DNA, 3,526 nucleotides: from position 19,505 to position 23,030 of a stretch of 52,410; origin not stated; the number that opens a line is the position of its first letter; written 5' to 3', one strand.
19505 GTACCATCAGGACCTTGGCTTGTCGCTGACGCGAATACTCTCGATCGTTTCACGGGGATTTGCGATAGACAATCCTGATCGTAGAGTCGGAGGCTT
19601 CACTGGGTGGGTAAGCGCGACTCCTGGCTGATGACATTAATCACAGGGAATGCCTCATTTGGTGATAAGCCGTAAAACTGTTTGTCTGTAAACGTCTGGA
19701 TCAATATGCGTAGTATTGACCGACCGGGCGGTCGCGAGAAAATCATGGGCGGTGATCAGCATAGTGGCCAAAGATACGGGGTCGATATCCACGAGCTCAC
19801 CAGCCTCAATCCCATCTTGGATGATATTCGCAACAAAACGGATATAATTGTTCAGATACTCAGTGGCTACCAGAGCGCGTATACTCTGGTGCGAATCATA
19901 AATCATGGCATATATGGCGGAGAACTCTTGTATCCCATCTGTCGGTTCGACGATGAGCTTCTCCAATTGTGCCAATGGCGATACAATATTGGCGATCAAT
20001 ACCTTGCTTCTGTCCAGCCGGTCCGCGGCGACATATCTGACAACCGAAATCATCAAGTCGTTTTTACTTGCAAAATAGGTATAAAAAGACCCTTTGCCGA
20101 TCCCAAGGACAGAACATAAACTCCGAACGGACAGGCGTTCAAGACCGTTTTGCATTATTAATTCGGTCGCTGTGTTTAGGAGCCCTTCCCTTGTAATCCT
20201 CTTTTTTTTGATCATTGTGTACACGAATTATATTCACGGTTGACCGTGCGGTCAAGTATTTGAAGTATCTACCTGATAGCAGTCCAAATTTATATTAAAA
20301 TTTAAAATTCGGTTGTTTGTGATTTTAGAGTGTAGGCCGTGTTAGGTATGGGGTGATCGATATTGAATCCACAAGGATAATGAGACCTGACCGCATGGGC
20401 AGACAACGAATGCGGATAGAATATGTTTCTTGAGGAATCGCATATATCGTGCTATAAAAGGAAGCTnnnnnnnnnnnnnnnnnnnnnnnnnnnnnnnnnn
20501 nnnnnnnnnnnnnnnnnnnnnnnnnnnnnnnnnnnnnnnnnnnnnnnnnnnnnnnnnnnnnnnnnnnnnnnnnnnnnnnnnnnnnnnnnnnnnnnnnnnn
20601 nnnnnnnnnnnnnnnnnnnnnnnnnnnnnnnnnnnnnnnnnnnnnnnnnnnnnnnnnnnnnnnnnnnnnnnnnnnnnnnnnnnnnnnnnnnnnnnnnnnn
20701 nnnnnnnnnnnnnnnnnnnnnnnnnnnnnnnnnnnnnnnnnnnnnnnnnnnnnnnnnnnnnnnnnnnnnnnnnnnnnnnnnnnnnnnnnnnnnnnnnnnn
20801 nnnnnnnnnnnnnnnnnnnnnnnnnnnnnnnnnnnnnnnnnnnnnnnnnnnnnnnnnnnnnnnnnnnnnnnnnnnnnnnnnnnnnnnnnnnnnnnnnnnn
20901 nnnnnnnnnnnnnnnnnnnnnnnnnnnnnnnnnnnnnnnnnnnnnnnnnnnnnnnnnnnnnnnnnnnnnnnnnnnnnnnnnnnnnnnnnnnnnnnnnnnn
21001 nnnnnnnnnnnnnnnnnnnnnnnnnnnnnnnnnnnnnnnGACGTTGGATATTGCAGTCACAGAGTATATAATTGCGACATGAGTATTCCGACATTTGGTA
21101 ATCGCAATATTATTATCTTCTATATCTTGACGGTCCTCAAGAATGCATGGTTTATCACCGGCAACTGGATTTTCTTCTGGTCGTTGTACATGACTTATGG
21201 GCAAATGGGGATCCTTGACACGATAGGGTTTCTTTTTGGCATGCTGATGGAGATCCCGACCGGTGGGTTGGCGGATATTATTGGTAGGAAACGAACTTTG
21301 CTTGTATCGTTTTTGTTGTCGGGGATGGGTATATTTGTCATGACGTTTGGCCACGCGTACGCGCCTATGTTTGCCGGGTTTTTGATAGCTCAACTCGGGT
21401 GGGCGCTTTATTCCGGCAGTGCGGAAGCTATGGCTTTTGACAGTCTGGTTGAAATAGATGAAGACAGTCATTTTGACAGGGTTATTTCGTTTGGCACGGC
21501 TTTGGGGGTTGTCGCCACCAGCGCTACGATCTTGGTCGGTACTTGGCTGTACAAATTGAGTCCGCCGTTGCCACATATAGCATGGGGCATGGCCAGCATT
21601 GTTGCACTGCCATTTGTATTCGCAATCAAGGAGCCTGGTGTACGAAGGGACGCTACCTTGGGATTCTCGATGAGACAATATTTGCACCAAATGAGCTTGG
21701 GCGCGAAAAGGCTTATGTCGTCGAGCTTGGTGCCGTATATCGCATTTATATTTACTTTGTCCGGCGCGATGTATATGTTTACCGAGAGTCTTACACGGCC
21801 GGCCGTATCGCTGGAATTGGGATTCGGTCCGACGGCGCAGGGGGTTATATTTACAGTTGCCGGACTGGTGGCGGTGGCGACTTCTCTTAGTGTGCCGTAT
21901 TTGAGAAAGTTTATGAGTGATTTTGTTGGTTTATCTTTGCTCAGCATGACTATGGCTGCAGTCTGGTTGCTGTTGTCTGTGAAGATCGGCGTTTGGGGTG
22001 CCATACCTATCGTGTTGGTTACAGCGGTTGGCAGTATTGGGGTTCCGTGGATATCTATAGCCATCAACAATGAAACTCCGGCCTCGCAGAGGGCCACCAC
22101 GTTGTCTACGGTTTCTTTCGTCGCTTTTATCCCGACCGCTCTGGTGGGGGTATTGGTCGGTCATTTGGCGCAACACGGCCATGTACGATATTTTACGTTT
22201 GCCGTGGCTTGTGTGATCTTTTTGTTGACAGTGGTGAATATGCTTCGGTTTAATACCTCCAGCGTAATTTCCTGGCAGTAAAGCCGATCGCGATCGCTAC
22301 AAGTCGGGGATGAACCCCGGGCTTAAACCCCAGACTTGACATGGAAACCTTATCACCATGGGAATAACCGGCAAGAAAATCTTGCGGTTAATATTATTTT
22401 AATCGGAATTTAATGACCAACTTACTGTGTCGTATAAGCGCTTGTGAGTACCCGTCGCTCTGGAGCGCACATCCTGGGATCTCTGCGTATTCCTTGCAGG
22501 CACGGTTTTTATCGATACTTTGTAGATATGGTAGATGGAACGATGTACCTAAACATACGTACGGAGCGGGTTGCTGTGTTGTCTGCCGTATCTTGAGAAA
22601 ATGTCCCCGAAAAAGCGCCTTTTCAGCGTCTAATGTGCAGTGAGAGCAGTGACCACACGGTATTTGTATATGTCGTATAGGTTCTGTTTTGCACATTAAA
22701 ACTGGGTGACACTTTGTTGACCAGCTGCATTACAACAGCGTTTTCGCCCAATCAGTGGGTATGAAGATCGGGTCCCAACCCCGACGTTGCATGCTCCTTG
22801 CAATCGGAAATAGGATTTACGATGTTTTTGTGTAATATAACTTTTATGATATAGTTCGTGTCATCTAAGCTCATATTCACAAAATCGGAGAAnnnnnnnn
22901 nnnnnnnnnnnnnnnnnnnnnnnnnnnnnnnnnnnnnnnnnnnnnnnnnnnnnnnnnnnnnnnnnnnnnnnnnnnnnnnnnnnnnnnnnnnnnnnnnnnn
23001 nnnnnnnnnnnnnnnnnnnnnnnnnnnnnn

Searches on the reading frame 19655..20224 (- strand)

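Call 60: search_protein_families(library=pfam, proteins=[window:19655-20224:-], max_evalue=0.01)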
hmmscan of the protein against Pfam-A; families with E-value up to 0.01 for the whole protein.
window:19655-20224:- (189 aa): 4 families
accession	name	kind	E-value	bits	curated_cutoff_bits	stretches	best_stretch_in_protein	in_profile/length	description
PF00440.29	TetR_N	-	9.7e-11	41.7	24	1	15-59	1-45/47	Bacterial regulatory proteins, tetR family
PF16295.10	TetR_C_10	-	0.0017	19.1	28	0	121-172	61-110/132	Tetracyclin repressor-like, C-terminal domain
PF16925.10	TetR_C_13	-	0.0023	18.7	27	1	110-164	36-90/109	Tetracyclin repressor-like, C-terminal domain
PF17935.6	TetR_C_27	-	0.0032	18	26.1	1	118-160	39-81/106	Tetracyclin repressor-like, C-terminal domain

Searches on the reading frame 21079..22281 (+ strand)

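Call 14: search_protein_families(library=pfam, proteins=[window:21079-22281:+])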
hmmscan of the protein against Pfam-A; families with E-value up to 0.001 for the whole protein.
window:21079-22281:+ (400 aa): 2 families
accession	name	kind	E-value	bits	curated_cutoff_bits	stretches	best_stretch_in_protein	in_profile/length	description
PF07690.21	MFS_1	-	3.2e-15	56.3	33.4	2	35-355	26-345/347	Major Facilitator Superfamily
PF05977.19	MFS_3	-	8.1e-06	25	27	1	55-392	59-394/524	Transmembrane secretion effector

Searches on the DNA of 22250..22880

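Call 82: search_rna_families(source=window, start=22250, end=22880, threshold=evalue, max_evalue=1)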
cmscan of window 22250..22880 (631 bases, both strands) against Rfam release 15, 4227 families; matches with E-value up to 1: 0.
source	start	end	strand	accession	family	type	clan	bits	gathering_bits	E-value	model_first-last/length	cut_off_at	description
